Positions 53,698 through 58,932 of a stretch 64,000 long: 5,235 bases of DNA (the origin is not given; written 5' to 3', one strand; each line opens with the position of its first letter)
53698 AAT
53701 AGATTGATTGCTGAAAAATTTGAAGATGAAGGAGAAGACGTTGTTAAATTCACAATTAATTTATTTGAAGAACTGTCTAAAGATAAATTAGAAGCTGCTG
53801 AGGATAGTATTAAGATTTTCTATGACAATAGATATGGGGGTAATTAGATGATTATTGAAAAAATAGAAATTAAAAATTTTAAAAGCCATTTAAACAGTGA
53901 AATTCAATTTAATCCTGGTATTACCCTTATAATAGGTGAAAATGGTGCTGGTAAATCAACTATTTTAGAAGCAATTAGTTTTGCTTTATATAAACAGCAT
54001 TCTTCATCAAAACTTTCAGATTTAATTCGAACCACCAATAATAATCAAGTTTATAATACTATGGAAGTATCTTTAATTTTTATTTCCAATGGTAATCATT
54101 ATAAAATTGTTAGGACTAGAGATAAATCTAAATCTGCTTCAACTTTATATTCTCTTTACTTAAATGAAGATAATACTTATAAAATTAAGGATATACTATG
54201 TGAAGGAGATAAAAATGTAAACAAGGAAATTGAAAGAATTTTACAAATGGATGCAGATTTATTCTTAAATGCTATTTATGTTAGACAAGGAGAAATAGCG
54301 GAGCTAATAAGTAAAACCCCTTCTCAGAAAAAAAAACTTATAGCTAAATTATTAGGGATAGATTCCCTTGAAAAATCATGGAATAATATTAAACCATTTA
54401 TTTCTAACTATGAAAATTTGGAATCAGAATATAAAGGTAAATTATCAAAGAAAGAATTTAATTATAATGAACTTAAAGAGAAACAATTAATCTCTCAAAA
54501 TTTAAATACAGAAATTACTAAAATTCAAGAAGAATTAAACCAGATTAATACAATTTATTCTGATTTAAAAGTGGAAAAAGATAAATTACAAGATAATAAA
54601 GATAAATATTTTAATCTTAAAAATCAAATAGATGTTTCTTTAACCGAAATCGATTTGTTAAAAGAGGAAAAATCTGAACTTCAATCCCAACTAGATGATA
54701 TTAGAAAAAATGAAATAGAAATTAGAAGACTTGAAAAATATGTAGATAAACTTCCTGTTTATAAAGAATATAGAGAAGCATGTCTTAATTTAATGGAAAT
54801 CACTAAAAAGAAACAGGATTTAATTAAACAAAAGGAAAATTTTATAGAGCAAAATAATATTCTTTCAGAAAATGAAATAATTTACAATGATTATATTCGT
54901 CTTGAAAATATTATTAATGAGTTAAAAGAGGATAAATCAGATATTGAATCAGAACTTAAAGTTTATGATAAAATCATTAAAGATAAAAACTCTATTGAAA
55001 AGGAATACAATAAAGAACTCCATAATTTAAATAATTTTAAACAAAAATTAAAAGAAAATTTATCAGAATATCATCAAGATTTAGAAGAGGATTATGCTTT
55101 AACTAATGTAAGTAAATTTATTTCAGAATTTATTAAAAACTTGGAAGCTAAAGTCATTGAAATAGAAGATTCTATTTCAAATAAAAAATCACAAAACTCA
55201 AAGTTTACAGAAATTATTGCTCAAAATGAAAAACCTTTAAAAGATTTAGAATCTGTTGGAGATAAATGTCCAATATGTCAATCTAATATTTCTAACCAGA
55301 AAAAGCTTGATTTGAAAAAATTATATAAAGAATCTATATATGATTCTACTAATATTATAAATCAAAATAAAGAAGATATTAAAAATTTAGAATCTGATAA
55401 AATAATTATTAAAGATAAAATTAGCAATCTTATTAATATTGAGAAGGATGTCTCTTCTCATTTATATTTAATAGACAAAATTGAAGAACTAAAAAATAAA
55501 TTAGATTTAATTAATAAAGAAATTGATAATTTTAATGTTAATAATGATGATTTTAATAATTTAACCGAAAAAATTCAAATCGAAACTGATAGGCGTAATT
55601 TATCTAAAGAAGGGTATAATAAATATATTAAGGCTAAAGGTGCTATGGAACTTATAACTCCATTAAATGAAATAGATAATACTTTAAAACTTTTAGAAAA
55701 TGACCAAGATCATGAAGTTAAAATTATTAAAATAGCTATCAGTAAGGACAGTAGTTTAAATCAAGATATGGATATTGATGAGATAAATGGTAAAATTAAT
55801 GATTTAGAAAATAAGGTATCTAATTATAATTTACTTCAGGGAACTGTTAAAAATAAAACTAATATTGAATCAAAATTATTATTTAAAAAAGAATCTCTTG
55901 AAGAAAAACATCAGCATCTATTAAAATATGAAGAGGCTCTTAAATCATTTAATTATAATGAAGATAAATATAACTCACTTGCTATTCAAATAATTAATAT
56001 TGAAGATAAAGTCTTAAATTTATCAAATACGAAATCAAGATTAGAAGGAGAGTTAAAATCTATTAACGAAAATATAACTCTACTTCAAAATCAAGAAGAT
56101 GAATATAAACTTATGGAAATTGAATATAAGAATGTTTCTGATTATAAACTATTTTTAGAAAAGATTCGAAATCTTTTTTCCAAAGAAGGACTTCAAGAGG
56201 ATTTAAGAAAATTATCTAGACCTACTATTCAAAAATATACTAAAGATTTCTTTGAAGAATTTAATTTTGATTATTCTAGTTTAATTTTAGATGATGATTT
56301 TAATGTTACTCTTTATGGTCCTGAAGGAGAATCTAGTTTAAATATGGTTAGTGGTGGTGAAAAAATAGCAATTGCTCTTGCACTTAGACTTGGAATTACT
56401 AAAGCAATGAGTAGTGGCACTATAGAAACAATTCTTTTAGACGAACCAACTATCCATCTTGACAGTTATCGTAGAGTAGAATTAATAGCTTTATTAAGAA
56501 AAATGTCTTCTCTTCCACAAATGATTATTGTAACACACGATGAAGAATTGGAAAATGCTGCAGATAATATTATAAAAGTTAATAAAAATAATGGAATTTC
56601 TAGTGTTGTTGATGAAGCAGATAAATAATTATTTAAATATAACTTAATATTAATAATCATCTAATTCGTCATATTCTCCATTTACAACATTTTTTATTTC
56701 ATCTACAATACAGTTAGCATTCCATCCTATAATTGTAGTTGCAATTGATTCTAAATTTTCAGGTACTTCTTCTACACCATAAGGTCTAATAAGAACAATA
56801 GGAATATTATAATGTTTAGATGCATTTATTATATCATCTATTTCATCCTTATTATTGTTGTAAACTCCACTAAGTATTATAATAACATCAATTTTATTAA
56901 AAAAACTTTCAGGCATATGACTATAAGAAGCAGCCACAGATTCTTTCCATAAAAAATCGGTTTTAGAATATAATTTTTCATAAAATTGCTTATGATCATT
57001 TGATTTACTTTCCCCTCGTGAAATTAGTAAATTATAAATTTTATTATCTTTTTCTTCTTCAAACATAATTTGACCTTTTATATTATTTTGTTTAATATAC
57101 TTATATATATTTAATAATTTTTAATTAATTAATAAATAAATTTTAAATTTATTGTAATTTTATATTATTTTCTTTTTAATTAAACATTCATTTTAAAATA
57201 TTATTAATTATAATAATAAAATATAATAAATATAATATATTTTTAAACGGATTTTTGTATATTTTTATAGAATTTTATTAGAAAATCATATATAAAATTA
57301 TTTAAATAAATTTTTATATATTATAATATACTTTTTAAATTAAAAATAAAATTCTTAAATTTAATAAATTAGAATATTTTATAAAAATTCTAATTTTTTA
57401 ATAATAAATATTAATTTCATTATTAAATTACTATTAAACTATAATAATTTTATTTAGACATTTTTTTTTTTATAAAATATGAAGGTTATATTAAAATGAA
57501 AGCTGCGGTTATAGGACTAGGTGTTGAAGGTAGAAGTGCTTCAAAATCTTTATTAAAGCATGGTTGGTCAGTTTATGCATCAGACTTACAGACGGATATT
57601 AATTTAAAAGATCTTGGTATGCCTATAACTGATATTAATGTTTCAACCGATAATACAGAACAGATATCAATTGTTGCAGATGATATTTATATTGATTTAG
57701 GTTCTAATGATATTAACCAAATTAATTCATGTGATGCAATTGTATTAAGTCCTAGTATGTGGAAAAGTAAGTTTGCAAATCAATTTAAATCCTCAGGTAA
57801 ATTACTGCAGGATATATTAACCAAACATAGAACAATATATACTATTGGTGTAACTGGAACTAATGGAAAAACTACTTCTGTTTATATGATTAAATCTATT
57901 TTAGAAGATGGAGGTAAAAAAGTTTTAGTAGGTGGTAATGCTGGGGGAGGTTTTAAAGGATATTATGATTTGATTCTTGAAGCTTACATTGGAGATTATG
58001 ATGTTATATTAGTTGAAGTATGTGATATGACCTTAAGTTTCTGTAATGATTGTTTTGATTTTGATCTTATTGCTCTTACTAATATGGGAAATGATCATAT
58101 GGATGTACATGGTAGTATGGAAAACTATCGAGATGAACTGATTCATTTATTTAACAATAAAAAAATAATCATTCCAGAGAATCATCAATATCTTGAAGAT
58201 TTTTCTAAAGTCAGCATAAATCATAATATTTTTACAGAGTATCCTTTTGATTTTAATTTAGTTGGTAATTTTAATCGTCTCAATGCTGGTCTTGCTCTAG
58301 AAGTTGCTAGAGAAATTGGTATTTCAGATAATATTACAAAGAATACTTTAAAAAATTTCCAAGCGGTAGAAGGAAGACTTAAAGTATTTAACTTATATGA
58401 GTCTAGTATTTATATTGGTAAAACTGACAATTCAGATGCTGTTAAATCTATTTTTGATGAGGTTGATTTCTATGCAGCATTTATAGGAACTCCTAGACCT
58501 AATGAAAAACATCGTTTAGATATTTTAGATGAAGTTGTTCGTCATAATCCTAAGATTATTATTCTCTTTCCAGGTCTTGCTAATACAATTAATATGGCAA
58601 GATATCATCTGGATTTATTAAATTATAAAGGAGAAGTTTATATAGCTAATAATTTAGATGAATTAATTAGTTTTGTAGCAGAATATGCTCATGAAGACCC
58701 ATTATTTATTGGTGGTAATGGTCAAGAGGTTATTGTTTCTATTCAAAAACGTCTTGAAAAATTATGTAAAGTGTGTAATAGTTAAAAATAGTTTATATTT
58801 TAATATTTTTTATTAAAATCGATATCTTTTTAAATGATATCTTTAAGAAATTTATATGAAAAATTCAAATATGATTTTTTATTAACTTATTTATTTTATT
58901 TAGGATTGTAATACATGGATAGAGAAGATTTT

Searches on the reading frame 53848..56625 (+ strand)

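Call 9: search_protein_families(library=ncbifam, proteins=[window:53848-56625:+], max_evalue=0.00001)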
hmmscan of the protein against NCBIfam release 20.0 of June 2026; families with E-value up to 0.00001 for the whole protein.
window:53848-56625:+ (926 aa): 40 families (the best 25 are shown)
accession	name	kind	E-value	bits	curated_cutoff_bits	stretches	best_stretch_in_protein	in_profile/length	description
NF003034.1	PRK03918.1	equivalog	1.4e-94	317.8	700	1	1-921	1-876/878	DNA double-strand break repair ATPase Rad50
NF041034.1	Rad50_Sulf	equivalog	2.1e-86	290.6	1000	1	1-920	1-866/872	DNA double-strand break repair ATPase Rad50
NF002244.0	PRK01156.1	equivalog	4.3e-81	273.3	847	1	1-922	1-892/895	DNA double-strand break repair ATPase Rad50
NF041035.1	Rad50_Halo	equivalog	8.4e-61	206.4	1000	1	1-915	1-870/883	DNA double-strand break repair ATPase Rad50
NF002572.0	PRK02224.1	equivalog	2.5e-59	201.5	1087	1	1-915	1-870/888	DNA double-strand break repair ATPase Rad50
TIGR00618.1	sbcc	subfamily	1.3e-28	99.5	478.5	2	1-560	1-574/1043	exonuclease subunit SbcC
TIGR02169.1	SMC_prok_A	equivalog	1.5e-24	85.8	729.4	2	3-176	2-171/1165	chromosome segregation protein SMC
NF045487.1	ASRP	equivalog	2.6e-23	82.5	300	2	17-332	8-285/593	archaea-specific SMC-related protein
NF053563.1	Rkd4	equivalog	1.1e-22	80.1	860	1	2-617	2-566/747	arcadin-4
NF045780.1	TrlF_fam_ATP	equivalog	4.6e-19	68.7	350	1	3-476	290-756/944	TrlF family AAA-like ATPase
TIGR02168.1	SMC_prok_B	equivalog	7.7e-19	67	567.35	1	3-165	2-161/1181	chromosome segregation protein SMC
NF010680.0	PRK14079.1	equivalog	1.4e-15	57.2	386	1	3-66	3-66/349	recombination protein F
TIGR00611.2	recf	equivalog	3e-15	56.2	172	1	3-94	1-90/339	DNA replication/repair protein RecF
NF010068.0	PRK13548.1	equivalog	2.9e-13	49.5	261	1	831-908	135-213/261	heme ABC transporter ATP-binding protein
TIGR02857.1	CydD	equivalog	9.7e-13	47.9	435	1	833-911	458-529/529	thiol reductant ABC exporter subunit CydD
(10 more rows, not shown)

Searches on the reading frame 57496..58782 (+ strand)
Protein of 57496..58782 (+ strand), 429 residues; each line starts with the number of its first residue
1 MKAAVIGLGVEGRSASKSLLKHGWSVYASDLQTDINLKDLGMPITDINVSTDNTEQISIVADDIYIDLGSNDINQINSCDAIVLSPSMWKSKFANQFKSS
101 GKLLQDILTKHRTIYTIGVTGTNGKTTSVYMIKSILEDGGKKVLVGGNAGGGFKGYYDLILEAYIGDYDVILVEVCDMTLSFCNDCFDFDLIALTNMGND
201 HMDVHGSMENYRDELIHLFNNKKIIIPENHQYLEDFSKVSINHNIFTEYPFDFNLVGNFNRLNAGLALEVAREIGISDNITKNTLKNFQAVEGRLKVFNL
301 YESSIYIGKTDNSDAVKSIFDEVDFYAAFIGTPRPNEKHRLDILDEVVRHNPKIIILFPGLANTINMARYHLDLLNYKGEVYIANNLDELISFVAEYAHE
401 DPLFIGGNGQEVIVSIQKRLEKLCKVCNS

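Call 9: search_protein_families(library=ncbifam, proteins=[window:57496-58782:+], max_evalue=0.00001)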
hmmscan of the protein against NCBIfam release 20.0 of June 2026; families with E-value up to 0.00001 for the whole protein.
window:57496-58782:+ (429 aa): 21 families
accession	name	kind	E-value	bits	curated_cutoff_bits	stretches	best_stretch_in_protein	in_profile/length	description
NF053647.1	pMurD2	equivalog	1.2e-181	604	550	1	1-420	1-405/405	pseudomurein biosynthesis peptide ligase pMurD2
TIGR01087.1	murD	equivalog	9.4e-26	90.9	211.95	1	3-231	2-218/441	UDP-N-acetylmuramoyl-L-alanine--D-glutamate ligase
TIGR01085.1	murE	subfamily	2.6e-21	76.1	257.3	2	96-145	66-116/472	UDP-N-acetylmuramyl-tripeptide synthetase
NF001126.0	PRK00139.1-4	equivalog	1.3e-19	70.1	373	1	110-145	100-135/486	UDP-N-acetylmuramoyl-L-alanyl-D-glutamate--2,6-diaminopimelate ligase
NF053646.1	pMurD1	equivalog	2e-17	63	610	1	1-230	1-227/465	pseudomurein biosynthesis peptide ligase pMurD1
TIGR01082.1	murC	equivalog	5.8e-17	61.9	335.1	1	9-245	8-228/449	UDP-N-acetylmuramate--L-alanine ligase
NF001124.0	PRK00139.1-2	equivalog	9.9e-17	60.8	476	0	115-144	110-139/500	UDP-N-acetylmuramoyl-L-alanyl-D-glutamate--2,6-diaminopimelate ligase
NF053645.1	pMurC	equivalog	7.6e-16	57.9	560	1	42-238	25-232/492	pseudomurein biosynthesis peptide ligase pMurC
NF008896.0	PRK11929.1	equivalog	1.3e-15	56.4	1023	1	101-241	98-258/965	bifunctional UDP-N-acetylmuramoyl-L-alanyl-D-glutamate--2,6-diaminopimelate ligase MurE/UDP-N-acetylmuramoyl-tripeptide--D-alanyl-D-alanine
NF010628.0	PRK14022.1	equivalog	2.6e-12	46.2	536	0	245-326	285-364/483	UDP-N-acetylmuramoyl-L-alanyl-D-glutamate--L-lysine ligase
NF001123.0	PRK00139.1-1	equivalog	2.7e-12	46.1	586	0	187-223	195-231/493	UDP-N-acetylmuramoyl-L-alanyl-D-glutamate--2,6-diaminopimelate ligase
TIGR01081.1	mpl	equivalog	6.3e-10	38.6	388.7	1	96-234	86-226/448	UDP-N-acetylmuramate:L-alanyl-gamma-D-glutamyl-meso-diaminopimelate ligase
NF033197.0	F430_CfbE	equivalog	3.3e-09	36.2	250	0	96-140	78-125/430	coenzyme F430 synthase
NF011171.0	PRK14573.1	equivalog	3.4e-09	35.1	1015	1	251-307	263-319/809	bifunctional UDP-N-acetylmuramate--L-alanine ligase/D-alanine--D-alanine ligase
TIGR01499.1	folC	subfamily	1.4e-07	31.2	162.65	0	102-144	6-48/400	bifunctional protein FolC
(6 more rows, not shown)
